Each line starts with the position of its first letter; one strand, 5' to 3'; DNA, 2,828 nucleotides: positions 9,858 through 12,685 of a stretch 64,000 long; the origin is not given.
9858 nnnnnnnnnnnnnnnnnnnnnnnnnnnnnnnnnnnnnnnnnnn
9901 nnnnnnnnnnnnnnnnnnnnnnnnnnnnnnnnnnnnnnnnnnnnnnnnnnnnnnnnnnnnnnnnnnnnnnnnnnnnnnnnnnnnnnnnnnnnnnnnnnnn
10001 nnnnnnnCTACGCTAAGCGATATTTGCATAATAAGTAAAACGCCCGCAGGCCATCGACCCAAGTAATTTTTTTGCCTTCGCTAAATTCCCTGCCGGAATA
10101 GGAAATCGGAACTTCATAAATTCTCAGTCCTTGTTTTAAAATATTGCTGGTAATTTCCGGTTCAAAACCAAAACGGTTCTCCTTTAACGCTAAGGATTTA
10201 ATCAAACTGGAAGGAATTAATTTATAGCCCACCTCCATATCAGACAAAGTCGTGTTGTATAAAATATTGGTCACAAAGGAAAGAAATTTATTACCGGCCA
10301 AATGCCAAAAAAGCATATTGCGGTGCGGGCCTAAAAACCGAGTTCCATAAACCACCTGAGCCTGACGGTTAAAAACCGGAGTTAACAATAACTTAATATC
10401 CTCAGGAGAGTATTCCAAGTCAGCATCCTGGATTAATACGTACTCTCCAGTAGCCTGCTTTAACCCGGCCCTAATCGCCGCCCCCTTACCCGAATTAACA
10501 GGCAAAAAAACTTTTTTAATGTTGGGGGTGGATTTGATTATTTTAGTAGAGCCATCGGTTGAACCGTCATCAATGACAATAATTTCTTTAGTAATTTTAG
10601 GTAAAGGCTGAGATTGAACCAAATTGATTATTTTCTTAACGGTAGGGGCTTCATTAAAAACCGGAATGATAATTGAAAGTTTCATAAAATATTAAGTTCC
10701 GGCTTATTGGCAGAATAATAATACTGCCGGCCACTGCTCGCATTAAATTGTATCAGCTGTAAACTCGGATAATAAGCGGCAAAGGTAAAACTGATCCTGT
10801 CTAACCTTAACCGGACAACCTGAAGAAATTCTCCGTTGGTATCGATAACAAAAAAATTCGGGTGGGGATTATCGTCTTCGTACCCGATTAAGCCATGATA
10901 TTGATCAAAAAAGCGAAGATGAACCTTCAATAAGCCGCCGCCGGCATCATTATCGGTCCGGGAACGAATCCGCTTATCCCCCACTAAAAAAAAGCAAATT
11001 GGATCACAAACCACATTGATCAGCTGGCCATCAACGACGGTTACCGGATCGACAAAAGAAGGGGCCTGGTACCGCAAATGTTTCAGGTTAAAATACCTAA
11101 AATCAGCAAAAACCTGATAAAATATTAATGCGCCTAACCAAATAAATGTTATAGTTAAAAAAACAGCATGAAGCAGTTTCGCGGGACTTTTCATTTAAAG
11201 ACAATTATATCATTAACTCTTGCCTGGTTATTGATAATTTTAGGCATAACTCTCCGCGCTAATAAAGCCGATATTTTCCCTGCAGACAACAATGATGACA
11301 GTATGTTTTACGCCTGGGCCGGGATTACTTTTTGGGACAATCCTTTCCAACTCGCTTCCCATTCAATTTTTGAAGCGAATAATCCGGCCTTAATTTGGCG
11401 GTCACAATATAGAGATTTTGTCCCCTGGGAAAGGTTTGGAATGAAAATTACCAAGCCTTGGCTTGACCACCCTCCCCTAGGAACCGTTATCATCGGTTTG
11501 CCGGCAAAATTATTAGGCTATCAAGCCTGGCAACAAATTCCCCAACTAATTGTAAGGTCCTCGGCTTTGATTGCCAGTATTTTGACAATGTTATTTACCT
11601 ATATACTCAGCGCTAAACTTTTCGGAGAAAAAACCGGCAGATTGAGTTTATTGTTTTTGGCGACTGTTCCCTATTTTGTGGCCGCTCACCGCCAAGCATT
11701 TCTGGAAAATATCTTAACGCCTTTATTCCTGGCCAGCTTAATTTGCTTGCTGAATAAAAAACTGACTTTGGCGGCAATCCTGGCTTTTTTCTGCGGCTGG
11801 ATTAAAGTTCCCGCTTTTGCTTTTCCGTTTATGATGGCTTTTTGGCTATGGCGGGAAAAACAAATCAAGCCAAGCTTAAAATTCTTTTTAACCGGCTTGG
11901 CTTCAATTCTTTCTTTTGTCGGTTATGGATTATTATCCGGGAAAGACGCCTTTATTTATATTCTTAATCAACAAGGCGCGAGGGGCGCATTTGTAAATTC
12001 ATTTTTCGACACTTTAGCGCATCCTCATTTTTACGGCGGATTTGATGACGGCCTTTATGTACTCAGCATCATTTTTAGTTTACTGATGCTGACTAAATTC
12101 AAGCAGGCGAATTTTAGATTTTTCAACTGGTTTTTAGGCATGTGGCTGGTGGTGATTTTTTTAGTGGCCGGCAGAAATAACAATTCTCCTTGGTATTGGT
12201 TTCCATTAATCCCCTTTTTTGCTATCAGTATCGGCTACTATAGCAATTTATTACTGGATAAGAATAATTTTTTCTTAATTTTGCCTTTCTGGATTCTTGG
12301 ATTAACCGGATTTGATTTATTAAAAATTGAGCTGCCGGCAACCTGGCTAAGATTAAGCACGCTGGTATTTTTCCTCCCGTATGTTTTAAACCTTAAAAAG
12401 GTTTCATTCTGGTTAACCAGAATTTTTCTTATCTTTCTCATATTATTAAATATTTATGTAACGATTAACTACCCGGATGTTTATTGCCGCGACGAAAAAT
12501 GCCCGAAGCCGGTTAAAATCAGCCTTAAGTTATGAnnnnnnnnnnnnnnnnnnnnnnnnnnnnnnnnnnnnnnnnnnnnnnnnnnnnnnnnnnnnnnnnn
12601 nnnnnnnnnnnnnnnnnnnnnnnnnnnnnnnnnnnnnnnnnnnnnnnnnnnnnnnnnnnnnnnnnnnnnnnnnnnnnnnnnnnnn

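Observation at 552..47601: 47-kb glycosylation super-island dominated by GT-C enzymes but lacking canonical polymerisation and initiation genes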

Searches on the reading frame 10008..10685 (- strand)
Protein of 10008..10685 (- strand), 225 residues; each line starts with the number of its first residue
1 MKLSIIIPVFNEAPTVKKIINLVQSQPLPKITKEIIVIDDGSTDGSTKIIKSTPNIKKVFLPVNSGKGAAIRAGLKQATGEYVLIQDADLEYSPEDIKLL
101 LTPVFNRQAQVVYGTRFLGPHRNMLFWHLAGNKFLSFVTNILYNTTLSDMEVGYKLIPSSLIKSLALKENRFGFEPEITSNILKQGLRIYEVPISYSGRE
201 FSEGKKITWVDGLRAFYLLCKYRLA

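Call 5: search_protein_families(library=pfam, proteins=[window:10008-10685:-], max_evalue=0.01)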
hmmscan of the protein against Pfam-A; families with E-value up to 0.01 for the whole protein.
window:10008-10685:- (225 aa): 4 families
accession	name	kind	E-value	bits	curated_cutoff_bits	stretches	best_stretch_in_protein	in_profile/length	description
PF00535.33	Glycos_transf_2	-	3.2e-32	112.2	23.3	1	4-149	1-151/168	Glycosyl transferase family 2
PF10111.15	Glyco_tranf_2_2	-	0.00013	22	27.3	1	4-101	1-103/276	Glycosyltransferase like family 2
PF13641.12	Glyco_tranf_2_3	-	0.0026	18.2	27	1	3-118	3-125/230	Glycosyltransferase like family 2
PF13506.12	Glyco_transf_21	-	0.0073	16.2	21.7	0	67-148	18-97/174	Glycosyl transferase family 21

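Call 25: search_protein_families(library=ncbifam, proteins=[window:10008-10685:-], max_evalue=0.00001)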
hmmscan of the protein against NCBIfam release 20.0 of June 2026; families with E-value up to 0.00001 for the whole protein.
window:10008-10685:- (225 aa): 17 families
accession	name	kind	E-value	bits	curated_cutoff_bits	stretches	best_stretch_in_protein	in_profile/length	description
TIGR04182.1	glyco_TIGR04182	equivalog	5.5e-34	117.9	325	1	3-219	2-214/293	S-layer glycoprotein N-glycosyltransferase AglJ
NF058614.1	PPMAGASynPpgS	equivalog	2.4e-18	66.4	370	1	5-213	4-213/226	polyprenyl-phospho-N-acetylgalactosaminyl synthase PpgS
NF047588.1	GlcsyltransPgfSStrep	equivalog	8.6e-17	61.3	500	1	1-171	1-175/308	glycosyltransferase PgfS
NF007986.1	PRK10714.1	equivalog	1.3e-16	60.5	529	1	2-205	7-209/316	undecaprenyl-phosphate 4-deoxy-4-formamido-L-arabinose transferase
NF041875.1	EPS_EpsD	equivalog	1.7e-15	57.3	370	1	3-115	1-115/325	exopolysaccharide biosynthesis glycosyltransferase EpsD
TIGR04283.1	glyco_like_mftF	equivalog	3.2e-15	56.3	182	1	3-127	1-120/221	TIGR04283 family arsenosugar biosynthesis glycosyltransferase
NF007482.0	PRK10073.1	equivalog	3.5e-15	55.8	423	1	2-103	7-109/334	glycosyltransferase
TIGR03937.1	PgaC_IcaA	equivalog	2.9e-14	52.8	422.3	1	2-100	46-146/407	poly-beta-1,6-N-acetyl-D-glucosamine synthase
NF047683.1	TeichurnBiosyTuaG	equivalog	1.5e-12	47.7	400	1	3-103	8-110/252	teichuronic acid biosynthesis protein TuaG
NF041391.1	DPhHxTase_Halo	equivalog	2.2e-12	46.5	375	1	10-200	4-187/213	dolichyl-phosphate hexose transferase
NF010496.0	PRK13915.1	equivalog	1.3e-11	44.2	262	1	2-108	32-146/307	glucosyl-3-phosphoglycerate synthase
TIGR03111.1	glyc2_xrt_Gpos1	hypoth_equivalog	2.5e-11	43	363.95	1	3-111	51-162/439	TIGR03111 family XrtG-associated glycosyltransferase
TIGR03965.1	mycofact_glyco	equivalog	9.2e-11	41.3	280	1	3-118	76-192/467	mycofactocin biosynthesis glycosyltransferase MftF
TIGR03469.1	HpnB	hypoth_equivalog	1.1e-07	31.3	379.25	1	3-109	46-165/386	hopene-associated glycosyltransferase HpnB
NF050050.1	ProtGlycPglI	equivalog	5e-07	29.4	500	1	2-103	3-107/306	GalNAc(5)-diNAcBac-PP-undecaprenol beta-1,3-glucosyltransferase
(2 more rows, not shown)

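Call 55: search_solved_structures(query=window:10008-10685:-, max_evalue=0.00001)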
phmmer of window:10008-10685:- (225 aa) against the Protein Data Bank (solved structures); distinct sequences matched with E-value up to 0.00001: 21.
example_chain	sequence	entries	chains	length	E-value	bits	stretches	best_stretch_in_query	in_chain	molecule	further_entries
9bhc_C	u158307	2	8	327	1.1e-13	54.4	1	2-205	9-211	Undecaprenyl-phosphate 4-deoxy-4-formamido-L-arabinose transferase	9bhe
8vxh_A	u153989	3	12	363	1.5e-13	54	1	2-205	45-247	Undecaprenyl-phosphate 4-deoxy-4-formamido-L-arabinose transferase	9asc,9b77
9hwj_A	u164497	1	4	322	2.2e-13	53.4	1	2-205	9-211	Undecaprenyl-phosphate 4-deoxy-4-formamido-L-arabinose transferase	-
5mlz_A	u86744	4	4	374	3.2e-13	52.9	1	1-222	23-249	Dolichol monophosphate mannose synthase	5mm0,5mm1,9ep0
5tze_C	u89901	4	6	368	1.1e-12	51.1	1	1-111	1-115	Glycosyl transferase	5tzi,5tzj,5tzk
5tz8_A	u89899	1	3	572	3.1e-12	49.6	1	1-111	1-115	Glycosyl transferase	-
5ekp_C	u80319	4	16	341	2e-10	43.7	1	2-117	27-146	Uncharacterized glycosyltransferase sll0501 | Glycosyltransferase sll0501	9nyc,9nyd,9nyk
5eke_A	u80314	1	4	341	2e-10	43.7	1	2-117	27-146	Uncharacterized glycosyltransferase sll0501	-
9nye_A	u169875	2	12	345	2e-10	43.7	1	2-117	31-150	Glycosyltransferase sll0501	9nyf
6yv7_B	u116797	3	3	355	2.8e-10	43.3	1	3-96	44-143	Glycosyl transferase, family 2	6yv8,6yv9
6yv7_A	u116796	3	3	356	2.8e-10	43.3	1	3-96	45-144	Glycosyl transferase, family 2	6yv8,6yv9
3bcv_A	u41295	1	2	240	7.4e-09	38.6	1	2-101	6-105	Putative glycosyltransferase protein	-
2z87_A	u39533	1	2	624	1.4e-08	37.7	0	3-103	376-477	Chondroitin synthase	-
2z86_A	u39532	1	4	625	1.4e-08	37.6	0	3-103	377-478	Chondroitin synthase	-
6p61_A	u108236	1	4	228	3.2e-08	36.5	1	3-96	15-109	Glycosyltransferase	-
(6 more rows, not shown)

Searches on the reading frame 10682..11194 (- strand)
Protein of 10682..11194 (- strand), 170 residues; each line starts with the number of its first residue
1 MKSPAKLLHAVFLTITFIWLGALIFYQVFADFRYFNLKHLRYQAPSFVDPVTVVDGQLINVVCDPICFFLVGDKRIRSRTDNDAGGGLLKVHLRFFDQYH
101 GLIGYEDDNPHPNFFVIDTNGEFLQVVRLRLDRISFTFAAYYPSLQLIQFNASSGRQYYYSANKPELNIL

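Call 5: search_protein_families(library=pfam, proteins=[window:10682-11194:-], max_evalue=0.01)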
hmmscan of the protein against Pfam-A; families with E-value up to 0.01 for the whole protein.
window:10682-11194:- (170 aa): 0 families

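Call 13: search_protein_families(library=ncbifam, proteins=[window:10682-11194:-], max_evalue=0.1)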
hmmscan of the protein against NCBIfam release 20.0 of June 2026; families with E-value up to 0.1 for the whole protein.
window:10682-11194:- (170 aa): 0 families

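Call 14: search_protein_families(library=pfam, proteins=[window:10682-11194:-], max_evalue=10)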
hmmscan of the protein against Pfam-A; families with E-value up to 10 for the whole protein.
window:10682-11194:- (170 aa): 1 family
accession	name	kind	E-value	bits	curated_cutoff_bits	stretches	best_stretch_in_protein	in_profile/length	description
PF10813.13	Herpesvir_UL11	-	0.28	11.4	21.2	1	49-64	13-28/32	Herpesvirus UL11 homologue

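Call 52: search_protein_families(library=pfam, proteins=[window:10682-11194:-], max_evalue=1)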
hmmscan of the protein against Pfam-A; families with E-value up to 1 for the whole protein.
window:10682-11194:- (170 aa): 1 family
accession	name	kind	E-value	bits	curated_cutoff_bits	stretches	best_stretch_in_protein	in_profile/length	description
PF10813.13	Herpesvir_UL11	-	0.28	11.4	21.2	1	49-64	13-28/32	Herpesvirus UL11 homologue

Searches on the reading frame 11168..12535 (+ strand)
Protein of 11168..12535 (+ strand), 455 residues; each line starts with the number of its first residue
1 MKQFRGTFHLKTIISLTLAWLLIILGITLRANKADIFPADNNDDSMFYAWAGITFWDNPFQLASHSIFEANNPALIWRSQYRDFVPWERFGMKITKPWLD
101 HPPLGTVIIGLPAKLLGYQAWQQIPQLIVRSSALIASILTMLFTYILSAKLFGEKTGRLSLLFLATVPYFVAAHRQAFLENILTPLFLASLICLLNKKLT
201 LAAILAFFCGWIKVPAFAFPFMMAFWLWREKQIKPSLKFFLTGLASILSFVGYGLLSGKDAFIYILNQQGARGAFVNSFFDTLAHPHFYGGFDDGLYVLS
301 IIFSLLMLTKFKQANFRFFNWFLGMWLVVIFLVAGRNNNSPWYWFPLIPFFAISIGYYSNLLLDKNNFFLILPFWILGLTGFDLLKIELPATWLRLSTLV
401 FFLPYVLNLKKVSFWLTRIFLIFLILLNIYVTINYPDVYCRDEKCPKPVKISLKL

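Call 5: search_protein_families(library=pfam, proteins=[window:11168-12535:+], max_evalue=0.01)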
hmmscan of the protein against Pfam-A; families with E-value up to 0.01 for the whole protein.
window:11168-12535:+ (455 aa): 1 family
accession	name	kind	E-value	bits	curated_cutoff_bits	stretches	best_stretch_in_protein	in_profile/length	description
PF13231.12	PMT_2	-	1.1e-06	29.4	26.1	1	100-239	1-144/160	Dolichyl-phosphate-mannose-protein mannosyltransferase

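Call 13: search_protein_families(library=ncbifam, proteins=[window:11168-12535:+], max_evalue=0.1)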
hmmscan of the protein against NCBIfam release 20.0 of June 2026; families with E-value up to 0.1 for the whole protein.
window:11168-12535:+ (455 aa): 1 family
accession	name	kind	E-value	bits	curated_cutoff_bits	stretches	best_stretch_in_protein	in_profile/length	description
TIGR04154.1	archaeo_STT3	subfamily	0.0057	15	450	1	101-172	69-141/831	oligosaccharyl transferase, archaeosortase A system-associated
